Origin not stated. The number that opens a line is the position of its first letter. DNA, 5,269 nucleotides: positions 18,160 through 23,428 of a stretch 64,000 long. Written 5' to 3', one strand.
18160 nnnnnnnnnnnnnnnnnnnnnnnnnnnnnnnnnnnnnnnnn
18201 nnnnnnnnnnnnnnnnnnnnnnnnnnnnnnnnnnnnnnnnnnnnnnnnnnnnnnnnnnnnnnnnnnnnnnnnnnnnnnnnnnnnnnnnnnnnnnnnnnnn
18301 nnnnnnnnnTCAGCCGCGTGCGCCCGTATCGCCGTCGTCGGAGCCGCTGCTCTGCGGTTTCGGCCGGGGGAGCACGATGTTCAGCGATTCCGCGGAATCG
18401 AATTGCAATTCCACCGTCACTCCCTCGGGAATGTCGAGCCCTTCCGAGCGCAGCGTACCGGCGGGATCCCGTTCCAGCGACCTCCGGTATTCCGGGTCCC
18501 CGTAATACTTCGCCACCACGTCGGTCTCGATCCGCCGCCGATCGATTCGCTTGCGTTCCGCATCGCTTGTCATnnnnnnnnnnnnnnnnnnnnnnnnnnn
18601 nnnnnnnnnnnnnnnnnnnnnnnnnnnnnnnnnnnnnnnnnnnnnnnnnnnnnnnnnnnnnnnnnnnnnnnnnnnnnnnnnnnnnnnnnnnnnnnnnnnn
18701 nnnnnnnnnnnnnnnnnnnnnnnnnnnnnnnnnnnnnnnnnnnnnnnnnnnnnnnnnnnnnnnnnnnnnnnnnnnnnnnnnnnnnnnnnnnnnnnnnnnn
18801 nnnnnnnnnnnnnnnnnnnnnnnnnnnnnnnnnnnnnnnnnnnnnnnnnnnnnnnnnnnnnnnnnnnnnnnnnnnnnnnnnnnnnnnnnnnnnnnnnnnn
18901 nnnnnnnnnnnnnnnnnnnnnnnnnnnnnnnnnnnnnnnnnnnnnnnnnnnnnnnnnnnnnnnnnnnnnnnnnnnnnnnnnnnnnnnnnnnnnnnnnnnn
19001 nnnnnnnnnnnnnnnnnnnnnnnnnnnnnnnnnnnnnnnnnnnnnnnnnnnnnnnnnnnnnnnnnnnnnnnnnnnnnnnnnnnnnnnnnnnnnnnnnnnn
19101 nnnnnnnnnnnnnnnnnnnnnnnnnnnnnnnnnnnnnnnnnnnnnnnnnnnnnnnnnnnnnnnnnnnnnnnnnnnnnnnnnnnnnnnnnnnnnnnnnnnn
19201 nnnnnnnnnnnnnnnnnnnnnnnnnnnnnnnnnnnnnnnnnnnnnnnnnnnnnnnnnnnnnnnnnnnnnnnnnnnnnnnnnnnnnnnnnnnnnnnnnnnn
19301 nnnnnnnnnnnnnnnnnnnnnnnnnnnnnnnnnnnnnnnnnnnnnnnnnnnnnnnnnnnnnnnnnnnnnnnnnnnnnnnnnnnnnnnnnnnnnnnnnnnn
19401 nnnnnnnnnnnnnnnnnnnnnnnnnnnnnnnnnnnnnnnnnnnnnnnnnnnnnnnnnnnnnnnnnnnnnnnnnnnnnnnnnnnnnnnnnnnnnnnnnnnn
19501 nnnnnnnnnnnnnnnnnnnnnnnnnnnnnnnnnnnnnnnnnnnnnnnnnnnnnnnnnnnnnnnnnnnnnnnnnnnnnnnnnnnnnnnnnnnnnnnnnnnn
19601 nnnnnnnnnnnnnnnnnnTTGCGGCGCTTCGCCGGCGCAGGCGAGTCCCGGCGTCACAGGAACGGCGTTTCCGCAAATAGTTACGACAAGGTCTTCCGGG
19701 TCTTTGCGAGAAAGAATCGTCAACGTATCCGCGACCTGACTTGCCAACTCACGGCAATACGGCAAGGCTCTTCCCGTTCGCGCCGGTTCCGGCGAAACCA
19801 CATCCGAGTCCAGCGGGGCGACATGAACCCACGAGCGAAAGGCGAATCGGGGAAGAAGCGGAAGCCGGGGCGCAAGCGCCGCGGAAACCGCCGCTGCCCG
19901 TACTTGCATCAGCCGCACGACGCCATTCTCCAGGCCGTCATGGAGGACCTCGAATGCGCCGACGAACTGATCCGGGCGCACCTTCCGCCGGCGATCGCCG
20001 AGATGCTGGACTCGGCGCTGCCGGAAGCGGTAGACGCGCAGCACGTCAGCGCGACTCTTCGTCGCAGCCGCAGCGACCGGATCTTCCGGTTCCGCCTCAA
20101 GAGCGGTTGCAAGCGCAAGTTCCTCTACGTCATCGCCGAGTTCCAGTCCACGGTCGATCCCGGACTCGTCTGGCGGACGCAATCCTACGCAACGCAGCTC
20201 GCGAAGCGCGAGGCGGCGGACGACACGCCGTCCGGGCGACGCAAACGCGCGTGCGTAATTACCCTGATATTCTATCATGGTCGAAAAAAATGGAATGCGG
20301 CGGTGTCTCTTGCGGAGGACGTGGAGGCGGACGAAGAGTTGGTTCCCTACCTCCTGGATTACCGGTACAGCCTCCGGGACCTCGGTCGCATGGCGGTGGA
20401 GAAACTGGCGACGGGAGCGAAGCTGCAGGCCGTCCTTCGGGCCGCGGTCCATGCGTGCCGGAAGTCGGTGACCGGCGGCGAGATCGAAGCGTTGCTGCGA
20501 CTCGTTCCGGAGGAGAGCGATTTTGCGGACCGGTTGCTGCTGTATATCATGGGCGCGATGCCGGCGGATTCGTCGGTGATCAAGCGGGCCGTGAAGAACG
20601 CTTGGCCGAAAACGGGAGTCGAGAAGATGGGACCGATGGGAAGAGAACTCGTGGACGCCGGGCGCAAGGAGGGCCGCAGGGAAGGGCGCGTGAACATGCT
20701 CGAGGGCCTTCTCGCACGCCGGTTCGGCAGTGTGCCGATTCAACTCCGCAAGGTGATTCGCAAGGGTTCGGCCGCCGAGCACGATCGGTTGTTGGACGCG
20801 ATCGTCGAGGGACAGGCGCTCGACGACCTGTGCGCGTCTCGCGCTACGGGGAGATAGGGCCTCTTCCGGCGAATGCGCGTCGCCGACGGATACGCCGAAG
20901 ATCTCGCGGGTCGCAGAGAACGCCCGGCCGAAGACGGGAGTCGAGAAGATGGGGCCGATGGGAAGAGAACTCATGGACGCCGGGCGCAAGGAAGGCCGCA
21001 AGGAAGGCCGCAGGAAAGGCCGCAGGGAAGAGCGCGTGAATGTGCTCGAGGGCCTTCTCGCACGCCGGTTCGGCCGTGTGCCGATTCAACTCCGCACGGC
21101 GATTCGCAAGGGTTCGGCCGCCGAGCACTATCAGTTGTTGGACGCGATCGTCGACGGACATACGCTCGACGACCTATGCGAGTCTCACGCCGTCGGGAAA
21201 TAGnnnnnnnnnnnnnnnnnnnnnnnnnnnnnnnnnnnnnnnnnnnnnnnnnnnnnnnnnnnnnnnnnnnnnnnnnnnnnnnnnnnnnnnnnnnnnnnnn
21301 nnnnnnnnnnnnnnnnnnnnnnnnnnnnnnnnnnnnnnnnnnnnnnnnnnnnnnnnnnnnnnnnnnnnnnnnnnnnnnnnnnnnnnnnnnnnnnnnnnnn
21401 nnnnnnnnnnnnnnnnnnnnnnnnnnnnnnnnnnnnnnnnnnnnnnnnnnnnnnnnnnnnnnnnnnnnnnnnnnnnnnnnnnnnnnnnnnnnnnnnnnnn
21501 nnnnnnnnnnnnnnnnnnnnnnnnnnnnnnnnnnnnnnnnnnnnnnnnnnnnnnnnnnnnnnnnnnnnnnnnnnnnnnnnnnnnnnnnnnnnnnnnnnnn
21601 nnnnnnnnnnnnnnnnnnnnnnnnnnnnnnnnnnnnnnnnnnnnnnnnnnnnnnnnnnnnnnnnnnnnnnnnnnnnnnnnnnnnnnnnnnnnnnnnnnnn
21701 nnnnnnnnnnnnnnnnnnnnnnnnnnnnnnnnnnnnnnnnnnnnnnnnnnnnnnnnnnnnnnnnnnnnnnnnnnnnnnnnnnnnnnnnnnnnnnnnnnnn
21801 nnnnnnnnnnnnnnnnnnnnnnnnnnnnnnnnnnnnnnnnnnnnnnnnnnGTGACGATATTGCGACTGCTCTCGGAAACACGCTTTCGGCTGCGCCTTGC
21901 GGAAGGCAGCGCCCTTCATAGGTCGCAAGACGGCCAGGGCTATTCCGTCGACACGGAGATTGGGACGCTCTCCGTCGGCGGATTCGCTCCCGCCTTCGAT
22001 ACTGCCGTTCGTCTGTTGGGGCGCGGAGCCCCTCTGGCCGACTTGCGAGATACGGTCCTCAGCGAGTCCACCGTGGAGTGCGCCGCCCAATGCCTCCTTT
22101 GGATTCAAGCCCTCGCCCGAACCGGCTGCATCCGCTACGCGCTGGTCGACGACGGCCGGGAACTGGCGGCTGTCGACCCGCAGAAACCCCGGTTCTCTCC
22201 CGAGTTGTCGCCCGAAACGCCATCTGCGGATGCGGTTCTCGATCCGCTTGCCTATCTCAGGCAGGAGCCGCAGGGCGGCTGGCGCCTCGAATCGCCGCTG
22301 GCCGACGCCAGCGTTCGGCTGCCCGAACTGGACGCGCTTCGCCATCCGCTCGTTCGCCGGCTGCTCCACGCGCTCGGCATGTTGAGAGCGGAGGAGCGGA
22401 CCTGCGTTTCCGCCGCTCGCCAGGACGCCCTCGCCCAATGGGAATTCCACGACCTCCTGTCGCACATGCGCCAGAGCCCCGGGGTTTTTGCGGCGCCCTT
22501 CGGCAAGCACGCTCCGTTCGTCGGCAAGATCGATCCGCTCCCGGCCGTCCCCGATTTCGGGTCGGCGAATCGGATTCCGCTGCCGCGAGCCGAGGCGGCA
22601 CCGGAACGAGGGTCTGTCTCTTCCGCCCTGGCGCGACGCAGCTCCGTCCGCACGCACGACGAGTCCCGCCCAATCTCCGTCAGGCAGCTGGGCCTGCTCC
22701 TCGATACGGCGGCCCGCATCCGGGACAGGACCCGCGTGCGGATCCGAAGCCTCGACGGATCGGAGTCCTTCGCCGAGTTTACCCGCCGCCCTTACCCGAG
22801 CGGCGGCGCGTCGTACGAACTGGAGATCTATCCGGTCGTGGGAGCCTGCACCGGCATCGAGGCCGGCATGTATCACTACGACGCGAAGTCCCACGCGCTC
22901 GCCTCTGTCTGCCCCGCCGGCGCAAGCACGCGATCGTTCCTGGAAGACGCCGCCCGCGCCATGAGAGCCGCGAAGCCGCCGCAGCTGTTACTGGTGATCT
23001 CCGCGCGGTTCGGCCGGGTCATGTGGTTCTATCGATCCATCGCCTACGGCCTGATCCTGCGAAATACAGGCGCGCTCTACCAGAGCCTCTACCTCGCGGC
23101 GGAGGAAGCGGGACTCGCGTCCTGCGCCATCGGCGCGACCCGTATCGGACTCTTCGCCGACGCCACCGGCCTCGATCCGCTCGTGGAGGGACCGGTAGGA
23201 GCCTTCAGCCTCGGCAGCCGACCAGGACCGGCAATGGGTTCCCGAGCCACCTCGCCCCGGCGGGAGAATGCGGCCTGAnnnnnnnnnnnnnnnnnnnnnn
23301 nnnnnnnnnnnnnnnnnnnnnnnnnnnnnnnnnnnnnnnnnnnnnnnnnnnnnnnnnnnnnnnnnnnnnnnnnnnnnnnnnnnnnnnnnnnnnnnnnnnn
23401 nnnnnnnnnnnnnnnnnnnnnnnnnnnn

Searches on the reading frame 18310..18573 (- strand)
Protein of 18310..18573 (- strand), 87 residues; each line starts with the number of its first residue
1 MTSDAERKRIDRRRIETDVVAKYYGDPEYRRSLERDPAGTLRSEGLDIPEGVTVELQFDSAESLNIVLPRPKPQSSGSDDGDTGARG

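Call 10: search_protein_families(library=pfam, proteins=[window:18310-18573:-], max_evalue=0.01)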
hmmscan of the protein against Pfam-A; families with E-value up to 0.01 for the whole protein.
window:18310-18573:- (87 aa): 1 family
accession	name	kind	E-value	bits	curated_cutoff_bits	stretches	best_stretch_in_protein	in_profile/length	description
PF02979.21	NHase_alpha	-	3e-05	24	27.2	1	22-75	110-162/184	Nitrile hydratase, alpha chain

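Call 11: search_protein_families(library=ncbifam, proteins=[window:18310-18573:-], max_evalue=0.01)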
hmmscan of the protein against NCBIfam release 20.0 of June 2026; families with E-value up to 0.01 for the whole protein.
window:18310-18573:- (87 aa): 4 families
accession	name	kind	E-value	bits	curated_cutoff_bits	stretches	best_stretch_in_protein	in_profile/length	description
TIGR03793.1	leader_NHLP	domain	2.2e-10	40.2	50.9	1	12-71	2-61/77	NHLP leader peptide family RiPP precursor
TIGR01323.1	nitrile_alph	equivalog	3.4e-05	23.4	249.85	1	22-71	110-160/189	nitrile hydratase subunit alpha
TIGR03887.1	thiocyan_alph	equivalog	0.0011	18.9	291.45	1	21-72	120-172/200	thiocyanate hydrolase subunit gamma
NF038399.1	NH_RiPP_Os17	domain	0.0031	17.6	40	1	20-47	7-34/63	Os1348 family NHLP clan protein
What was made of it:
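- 18310..18573 (-): Second NHLP-like small protein with no GG site and no Cys. It is probably not a substrate. It is conserved next to the YcaO gene in related clusters. TIGR03793 scores 40.2 bits, below the cut-off (call 11).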

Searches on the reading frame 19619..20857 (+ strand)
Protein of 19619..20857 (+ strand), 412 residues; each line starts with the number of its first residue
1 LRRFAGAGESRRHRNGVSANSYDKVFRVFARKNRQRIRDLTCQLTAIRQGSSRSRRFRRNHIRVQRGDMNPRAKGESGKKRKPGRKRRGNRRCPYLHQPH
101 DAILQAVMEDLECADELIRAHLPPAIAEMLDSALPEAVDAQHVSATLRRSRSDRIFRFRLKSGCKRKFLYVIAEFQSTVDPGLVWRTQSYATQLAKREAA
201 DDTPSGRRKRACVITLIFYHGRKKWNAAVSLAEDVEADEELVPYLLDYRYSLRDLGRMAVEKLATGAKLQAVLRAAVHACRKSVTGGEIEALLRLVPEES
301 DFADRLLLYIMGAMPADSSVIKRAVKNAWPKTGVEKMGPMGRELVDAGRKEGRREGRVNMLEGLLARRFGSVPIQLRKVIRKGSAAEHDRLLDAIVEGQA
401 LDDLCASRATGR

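Call 10: search_protein_families(library=pfam, proteins=[window:19619-20857:+], max_evalue=0.01)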
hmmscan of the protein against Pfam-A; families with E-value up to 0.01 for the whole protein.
window:19619-20857:+ (412 aa): 2 families
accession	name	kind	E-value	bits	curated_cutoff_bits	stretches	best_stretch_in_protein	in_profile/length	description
PF04754.18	Transposase_31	-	1.5e-30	106.8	21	1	98-282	1-179/203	Putative transposase, YhgA-like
PF14261.11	DUF4351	-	0.0013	19.2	25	1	350-404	1-55/59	Domain of unknown function (DUF4351)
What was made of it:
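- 19619..20857 (+): Rpn/YhgA-like Transposase_31 gene that separates the precursors from the modification and export genes. An extra DUF4351 fragment lies at 20757-21203. PF04754, E 1.5e-30 (call 10).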

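Call 11: search_protein_families(library=ncbifam, proteins=[window:19619-20857:+], max_evalue=0.01)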
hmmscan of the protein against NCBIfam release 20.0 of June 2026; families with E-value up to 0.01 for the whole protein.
window:19619-20857:+ (412 aa): 2 families
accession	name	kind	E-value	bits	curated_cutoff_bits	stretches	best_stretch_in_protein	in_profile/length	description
NF007361.0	PRK09857.1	equivalog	6.6e-09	35.6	583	1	98-266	8-170/292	recombination-promoting nuclease RpnA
NF007418.0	PRK09956.1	equivalog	4.1e-07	29.4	583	1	98-224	8-128/308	ISNCY family transposase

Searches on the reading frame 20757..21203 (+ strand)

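Call 22: search_protein_families(library=pfam, proteins=[window:20757-21203:+], max_evalue=0.1)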
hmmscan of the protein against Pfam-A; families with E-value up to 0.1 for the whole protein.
window:20757-21203:+ (148 aa): 1 family
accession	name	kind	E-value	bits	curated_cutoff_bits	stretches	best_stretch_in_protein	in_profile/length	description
PF14261.11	DUF4351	-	0.0013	19.2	25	1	87-140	2-55/59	Domain of unknown function (DUF4351)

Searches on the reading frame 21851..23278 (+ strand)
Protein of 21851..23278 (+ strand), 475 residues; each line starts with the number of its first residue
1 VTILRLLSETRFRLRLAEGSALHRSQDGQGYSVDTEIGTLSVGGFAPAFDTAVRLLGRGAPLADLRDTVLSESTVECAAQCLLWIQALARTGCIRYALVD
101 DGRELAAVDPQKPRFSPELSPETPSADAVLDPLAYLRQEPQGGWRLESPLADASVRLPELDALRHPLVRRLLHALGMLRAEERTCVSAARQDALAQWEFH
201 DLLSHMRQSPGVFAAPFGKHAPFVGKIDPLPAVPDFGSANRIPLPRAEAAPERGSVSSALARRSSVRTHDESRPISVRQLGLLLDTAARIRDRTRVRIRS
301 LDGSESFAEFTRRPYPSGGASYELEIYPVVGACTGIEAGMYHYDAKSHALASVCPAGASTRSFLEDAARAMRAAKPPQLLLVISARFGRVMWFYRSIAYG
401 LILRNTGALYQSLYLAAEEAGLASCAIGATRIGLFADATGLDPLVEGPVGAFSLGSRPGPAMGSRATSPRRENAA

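Call 10: search_protein_families(library=pfam, proteins=[window:21851-23278:+], max_evalue=0.01)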
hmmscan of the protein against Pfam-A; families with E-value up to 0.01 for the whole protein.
window:21851-23278:+ (475 aa): 2 families
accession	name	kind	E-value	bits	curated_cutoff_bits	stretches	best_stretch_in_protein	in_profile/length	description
PF00881.29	Nitroreductase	-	4.3e-14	53.5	23.5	1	261-455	2-166/167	Nitroreductase family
PF22767.2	ThcOx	-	6.2e-08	34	27.7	1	175-208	71-104/110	Cyanobactin oxidase ThcOx,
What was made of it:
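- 21851..23278 (+): SagB-type FMN dehydrogenase (azoline to azole) with a ThcOx-like N-terminal region. PF00881 and PF22767 also match (call 10).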

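Call 11: search_protein_families(library=ncbifam, proteins=[window:21851-23278:+], max_evalue=0.01)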
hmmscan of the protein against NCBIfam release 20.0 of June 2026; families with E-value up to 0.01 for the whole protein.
window:21851-23278:+ (475 aa): 2 families
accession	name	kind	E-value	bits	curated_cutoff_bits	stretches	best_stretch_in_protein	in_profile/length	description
TIGR03605.1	antibiot_sagB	domain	4.1e-41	140.3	78.4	1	278-455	3-172/173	SagB family peptide dehydrogenase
TIGR04511.1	SagB_rel_DH_2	exception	6.1e-26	91.4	240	1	189-457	115-369/380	putative peptide maturation dehydrogenase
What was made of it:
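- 21851..23278 (+): TIGR03605 scores 140.3 bits against a cut-off of 78.4 (call 11).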
